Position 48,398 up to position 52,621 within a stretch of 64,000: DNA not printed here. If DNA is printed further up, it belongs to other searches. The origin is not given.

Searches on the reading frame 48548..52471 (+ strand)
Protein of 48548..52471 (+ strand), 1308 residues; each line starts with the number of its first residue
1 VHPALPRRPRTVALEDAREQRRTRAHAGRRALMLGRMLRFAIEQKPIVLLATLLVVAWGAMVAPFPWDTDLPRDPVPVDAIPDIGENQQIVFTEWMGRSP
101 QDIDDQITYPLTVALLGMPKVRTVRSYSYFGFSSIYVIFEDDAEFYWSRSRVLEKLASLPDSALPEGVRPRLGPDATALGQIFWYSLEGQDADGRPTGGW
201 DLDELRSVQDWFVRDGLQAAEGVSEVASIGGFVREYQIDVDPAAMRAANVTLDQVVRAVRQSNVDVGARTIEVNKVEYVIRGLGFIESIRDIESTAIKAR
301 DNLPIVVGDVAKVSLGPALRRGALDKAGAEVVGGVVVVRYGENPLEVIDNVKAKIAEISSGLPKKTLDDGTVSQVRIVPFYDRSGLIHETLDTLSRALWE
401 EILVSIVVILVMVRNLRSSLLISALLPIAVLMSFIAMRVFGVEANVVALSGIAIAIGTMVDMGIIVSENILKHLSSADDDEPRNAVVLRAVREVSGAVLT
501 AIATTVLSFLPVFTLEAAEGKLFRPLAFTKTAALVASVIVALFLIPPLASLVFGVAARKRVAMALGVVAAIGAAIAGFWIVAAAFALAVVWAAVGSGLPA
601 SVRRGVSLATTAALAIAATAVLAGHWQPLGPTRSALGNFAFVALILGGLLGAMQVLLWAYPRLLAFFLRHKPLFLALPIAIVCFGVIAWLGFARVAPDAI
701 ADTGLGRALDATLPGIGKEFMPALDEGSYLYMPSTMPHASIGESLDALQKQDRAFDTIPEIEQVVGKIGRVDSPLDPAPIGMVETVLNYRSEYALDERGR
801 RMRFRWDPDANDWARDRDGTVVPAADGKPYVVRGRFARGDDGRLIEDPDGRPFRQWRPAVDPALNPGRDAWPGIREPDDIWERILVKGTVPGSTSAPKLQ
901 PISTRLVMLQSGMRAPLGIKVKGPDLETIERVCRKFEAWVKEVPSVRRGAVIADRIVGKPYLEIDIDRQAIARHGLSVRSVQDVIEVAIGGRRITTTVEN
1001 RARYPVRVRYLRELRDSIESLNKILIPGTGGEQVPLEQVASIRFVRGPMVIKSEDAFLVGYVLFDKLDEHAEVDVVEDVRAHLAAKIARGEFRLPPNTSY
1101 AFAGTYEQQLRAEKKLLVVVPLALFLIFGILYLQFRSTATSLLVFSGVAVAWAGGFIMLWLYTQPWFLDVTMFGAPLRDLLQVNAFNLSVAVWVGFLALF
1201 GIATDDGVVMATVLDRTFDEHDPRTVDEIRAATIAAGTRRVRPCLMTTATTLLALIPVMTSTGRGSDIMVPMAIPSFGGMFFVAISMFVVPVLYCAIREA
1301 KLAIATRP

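Call 67: search_protein_families(library=pfam, max_evalue=0.001, proteins=[window:48548-52471:+])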
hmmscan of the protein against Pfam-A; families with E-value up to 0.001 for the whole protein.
window:48548-52471:+ (1308 aa): 1 family
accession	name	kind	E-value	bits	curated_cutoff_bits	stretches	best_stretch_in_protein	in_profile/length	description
PF00873.25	ACR_tran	-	1.6e-164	549.7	28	2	37-554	1-491/1021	AcrB/AcrD/AcrF family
